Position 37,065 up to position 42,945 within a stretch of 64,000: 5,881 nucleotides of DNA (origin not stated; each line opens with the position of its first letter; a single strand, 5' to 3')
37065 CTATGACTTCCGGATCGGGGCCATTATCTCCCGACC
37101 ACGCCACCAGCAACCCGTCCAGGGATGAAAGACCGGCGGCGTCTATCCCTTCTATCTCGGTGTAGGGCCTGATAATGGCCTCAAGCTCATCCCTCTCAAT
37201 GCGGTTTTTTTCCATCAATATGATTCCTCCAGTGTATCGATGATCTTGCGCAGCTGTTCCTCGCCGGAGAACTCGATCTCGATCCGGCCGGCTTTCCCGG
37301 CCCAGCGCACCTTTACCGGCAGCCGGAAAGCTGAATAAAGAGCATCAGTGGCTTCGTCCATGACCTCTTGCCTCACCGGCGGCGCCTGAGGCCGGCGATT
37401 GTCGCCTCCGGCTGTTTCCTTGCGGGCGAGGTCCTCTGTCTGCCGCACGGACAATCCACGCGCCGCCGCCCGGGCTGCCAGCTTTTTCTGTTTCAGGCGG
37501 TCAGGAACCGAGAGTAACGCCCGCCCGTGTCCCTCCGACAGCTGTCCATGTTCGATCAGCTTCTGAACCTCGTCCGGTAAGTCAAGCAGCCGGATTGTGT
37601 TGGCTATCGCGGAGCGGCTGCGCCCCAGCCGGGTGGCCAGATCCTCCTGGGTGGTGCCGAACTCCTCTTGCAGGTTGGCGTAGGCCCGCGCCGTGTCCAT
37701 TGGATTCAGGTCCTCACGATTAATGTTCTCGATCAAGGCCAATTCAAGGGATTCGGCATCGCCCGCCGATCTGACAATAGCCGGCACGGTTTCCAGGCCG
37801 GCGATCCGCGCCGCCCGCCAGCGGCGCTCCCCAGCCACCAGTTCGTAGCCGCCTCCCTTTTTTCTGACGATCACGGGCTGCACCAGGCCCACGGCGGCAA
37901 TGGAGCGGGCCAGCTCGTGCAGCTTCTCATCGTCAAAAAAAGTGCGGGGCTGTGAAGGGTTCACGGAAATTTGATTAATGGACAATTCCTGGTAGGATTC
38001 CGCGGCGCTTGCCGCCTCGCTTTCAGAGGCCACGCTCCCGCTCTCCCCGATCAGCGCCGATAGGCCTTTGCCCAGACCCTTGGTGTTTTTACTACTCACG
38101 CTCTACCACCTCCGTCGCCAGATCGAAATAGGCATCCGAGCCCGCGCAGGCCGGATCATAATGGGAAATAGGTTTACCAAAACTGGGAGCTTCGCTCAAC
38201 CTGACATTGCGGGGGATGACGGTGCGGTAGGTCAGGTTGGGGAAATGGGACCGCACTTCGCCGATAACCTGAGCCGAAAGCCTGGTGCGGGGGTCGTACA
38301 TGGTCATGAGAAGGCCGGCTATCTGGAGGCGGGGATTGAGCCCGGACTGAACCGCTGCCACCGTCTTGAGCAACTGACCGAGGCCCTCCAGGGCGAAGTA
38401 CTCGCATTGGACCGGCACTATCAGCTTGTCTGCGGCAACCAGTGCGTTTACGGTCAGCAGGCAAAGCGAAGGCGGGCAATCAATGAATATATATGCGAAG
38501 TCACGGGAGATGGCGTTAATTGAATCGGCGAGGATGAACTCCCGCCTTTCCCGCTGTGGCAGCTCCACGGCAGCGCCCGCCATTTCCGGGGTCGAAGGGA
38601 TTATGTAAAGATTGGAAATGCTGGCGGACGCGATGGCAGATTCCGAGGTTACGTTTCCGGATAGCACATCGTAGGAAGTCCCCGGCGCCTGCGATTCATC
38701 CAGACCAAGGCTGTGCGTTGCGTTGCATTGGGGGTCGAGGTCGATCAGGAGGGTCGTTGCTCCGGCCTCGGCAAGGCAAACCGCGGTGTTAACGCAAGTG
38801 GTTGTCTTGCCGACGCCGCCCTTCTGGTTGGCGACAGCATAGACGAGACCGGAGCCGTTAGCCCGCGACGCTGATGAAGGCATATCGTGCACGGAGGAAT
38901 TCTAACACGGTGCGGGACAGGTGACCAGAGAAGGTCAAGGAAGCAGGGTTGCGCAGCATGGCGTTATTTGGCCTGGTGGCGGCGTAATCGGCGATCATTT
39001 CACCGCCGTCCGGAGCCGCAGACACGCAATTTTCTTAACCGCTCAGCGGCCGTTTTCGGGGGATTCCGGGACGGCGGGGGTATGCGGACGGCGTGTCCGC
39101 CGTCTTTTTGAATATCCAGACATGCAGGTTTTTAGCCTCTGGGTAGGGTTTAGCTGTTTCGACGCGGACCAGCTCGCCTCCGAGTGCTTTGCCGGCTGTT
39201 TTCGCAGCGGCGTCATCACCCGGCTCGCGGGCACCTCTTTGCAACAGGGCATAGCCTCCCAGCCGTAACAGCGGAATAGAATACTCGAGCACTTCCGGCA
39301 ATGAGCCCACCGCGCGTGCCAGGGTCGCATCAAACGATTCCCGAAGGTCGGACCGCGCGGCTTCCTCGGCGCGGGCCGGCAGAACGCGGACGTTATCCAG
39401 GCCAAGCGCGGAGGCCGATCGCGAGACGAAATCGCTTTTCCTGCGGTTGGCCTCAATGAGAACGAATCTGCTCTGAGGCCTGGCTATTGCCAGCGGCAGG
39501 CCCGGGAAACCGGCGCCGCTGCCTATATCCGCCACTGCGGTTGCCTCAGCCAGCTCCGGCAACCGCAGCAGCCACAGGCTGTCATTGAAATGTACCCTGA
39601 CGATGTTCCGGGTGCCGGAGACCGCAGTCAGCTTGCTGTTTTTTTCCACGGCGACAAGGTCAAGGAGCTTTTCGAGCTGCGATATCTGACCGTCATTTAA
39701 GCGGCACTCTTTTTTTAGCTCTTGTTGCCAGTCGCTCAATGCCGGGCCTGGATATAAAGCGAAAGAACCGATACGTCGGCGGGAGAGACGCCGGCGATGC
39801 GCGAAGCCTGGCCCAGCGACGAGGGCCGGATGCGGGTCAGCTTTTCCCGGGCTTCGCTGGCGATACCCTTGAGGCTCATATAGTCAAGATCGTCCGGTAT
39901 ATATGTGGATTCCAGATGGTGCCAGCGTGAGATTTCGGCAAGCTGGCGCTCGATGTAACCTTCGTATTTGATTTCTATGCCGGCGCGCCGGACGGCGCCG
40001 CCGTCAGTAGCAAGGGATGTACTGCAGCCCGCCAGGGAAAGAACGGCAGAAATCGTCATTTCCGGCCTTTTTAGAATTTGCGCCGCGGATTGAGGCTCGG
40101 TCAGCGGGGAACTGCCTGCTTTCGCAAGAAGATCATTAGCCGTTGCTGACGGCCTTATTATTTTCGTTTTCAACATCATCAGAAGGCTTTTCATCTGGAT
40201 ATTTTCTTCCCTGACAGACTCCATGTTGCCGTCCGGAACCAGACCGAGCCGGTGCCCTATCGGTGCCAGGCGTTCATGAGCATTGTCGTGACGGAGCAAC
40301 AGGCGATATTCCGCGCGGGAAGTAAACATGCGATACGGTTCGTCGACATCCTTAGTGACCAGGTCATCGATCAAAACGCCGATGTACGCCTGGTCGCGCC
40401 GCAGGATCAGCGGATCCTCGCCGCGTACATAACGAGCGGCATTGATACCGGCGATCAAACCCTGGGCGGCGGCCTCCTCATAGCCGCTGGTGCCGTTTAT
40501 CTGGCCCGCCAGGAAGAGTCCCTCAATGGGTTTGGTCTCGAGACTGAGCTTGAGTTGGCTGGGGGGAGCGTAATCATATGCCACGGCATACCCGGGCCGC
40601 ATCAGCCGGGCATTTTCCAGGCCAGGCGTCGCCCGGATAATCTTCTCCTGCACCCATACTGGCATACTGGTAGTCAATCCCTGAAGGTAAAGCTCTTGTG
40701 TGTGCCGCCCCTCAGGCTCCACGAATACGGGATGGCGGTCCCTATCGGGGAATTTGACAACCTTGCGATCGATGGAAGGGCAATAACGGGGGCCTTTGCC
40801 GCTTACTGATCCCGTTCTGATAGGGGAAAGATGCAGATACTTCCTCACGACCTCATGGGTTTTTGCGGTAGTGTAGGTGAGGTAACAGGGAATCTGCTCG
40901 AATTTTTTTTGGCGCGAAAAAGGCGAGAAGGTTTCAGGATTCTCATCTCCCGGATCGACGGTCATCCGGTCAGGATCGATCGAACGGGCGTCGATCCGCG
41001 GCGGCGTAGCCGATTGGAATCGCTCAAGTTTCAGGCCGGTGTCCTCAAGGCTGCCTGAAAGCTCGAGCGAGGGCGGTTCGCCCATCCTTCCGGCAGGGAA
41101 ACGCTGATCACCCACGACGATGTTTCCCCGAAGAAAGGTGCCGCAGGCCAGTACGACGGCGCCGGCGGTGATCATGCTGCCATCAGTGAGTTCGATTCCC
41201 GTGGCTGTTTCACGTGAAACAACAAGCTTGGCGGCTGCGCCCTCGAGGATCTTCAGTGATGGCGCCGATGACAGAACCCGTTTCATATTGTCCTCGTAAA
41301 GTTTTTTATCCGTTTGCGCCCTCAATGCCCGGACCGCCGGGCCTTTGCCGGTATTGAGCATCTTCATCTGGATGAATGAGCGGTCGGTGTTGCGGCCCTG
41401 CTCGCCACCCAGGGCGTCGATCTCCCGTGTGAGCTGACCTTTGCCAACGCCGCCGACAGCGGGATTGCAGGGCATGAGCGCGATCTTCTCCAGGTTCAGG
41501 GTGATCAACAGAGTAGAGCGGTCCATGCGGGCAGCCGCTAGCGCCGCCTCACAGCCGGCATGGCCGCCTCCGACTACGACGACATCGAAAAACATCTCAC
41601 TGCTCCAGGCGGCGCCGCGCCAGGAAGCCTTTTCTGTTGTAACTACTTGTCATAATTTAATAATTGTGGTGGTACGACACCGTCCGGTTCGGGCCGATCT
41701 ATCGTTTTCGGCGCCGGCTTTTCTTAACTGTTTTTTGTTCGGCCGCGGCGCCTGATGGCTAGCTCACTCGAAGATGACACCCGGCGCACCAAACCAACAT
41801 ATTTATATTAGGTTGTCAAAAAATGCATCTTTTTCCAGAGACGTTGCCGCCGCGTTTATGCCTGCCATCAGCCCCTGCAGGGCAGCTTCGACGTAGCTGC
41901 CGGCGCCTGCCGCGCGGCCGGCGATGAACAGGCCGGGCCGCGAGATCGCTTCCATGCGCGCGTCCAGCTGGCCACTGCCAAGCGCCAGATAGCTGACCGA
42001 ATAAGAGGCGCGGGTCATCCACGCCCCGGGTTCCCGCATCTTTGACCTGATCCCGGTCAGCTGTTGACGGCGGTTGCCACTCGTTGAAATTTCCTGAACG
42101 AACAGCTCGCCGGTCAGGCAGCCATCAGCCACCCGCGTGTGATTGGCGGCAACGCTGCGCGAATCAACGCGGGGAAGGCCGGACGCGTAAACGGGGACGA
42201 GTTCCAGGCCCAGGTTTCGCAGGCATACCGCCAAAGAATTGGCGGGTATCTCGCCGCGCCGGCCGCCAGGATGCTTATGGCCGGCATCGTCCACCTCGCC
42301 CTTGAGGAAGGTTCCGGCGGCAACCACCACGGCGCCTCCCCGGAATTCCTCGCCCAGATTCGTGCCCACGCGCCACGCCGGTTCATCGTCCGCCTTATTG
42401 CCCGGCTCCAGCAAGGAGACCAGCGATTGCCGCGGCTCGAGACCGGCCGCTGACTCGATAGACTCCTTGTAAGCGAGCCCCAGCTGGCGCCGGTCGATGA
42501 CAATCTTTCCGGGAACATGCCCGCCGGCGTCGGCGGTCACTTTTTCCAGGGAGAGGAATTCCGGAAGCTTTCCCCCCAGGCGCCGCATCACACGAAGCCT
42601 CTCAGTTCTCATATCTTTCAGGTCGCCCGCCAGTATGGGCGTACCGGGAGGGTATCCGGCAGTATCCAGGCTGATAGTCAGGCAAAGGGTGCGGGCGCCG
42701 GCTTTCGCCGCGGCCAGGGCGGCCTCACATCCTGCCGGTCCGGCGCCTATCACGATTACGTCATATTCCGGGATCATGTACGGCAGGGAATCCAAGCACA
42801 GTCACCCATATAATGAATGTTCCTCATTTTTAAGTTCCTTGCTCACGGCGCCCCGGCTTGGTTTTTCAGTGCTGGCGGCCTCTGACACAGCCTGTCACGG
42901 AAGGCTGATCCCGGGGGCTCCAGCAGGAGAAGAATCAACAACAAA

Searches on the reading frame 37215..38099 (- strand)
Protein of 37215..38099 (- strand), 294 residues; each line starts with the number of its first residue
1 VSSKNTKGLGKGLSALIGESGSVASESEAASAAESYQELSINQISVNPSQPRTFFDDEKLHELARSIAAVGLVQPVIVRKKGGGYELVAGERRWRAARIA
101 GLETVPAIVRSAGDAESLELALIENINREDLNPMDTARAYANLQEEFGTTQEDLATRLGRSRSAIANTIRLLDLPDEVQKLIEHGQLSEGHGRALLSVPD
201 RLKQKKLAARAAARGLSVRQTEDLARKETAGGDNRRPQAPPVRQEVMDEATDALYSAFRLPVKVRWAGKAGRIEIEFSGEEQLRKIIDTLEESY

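Call 31: search_protein_families(library=pfam, proteins=[window:37215-38099:-], max_evalue=0.001)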
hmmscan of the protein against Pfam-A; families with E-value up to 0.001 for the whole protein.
window:37215-38099:- (294 aa): 3 families
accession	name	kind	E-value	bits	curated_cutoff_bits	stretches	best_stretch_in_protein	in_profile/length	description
PF17762.8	HTH_ParB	-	1.9e-37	128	22.6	1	129-228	1-100/102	ParB HTH domain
PF02195.25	ParB_N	-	1.1e-33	115.6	26.3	1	36-126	3-94/95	ParB N-terminal domain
PF08535.16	KorB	-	0.0003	21.1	22.3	1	148-185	3-40/89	KorB domain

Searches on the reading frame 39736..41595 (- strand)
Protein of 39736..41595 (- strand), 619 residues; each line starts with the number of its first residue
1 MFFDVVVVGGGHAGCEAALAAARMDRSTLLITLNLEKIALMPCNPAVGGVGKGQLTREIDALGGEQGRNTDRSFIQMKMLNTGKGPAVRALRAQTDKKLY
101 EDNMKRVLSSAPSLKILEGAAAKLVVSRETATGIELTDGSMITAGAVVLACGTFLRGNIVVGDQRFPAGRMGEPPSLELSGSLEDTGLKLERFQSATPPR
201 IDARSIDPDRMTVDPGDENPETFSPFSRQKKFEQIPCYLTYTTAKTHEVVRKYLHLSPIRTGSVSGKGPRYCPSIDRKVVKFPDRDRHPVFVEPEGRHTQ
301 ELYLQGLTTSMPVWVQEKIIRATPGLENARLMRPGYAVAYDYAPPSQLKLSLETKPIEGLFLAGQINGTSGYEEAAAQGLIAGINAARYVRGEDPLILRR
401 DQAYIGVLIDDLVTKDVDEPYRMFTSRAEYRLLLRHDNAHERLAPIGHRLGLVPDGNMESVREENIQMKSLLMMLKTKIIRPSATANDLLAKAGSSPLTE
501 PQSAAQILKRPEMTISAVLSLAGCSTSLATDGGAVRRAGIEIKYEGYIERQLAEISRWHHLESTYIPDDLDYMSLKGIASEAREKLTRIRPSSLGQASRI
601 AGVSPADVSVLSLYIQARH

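Call 31: search_protein_families(library=pfam, proteins=[window:39736-41595:-], max_evalue=0.001)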
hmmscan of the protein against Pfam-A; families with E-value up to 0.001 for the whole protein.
window:39736-41595:- (619 aa): 6 families
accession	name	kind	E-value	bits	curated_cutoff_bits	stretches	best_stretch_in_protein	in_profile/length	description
PF01134.28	GIDA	-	7.3e-153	509.7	22.1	1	4-393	1-390/391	Glucose inhibited division protein A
PF13932.14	SAM_GIDA_C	-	1.1e-22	80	27.1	1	557-611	2-56/57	tRNA modifying enzyme MnmG/GidA C-terminal helical bundle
PF21680.2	GIDA_C_1st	-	4.1e-15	56.7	24.7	1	458-551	4-95/96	tRNA modifying enzyme MnmG/GidA C-terminal helical domain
PF12831.13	FAD_oxidored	-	2.4e-07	30.8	27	1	4-32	1-29/416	FAD dependent oxidoreductase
PF07992.20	Pyr_redox_2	-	3.6e-06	27.1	26.1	1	3-153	1-109/291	Pyridine nucleotide-disulphide oxidoreductase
PF00890.30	FAD_binding_2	-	3e-05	23.8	20.4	1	4-32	1-29/414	FAD binding domain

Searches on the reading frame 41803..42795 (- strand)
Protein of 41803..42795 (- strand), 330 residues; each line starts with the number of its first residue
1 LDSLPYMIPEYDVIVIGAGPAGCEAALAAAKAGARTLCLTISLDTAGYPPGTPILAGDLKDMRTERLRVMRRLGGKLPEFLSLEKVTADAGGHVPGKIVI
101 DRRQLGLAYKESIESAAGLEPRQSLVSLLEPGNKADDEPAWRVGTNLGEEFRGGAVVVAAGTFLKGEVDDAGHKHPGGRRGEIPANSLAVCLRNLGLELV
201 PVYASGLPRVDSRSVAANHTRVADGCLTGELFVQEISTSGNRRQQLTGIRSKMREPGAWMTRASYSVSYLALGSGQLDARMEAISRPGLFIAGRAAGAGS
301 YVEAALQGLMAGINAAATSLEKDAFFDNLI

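Call 31: search_protein_families(library=pfam, proteins=[window:41803-42795:-], max_evalue=0.001)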
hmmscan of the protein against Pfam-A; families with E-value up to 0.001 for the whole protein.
window:41803-42795:- (330 aa): 6 families
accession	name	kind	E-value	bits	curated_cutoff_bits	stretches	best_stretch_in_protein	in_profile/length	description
PF01134.28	GIDA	-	2.7e-42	145.7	22.1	2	12-227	1-215/391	Glucose inhibited division protein A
PF07992.20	Pyr_redox_2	-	1.6e-06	28.2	26.1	1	11-55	1-42/291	Pyridine nucleotide-disulphide oxidoreductase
PF12831.13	FAD_oxidored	-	7.9e-06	25.8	27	1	12-37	1-26/416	FAD dependent oxidoreductase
PF00890.30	FAD_binding_2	-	9.5e-06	25.5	20.4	1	12-40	1-29/414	FAD binding domain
PF01266.30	DAO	-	0.00028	21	27.9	0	12-37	1-26/353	FAD dependent oxidoreductase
PF03486.20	HI0933_like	-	0.00073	19.5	50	0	12-38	2-28/244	HI0933-like protein Rossmann domain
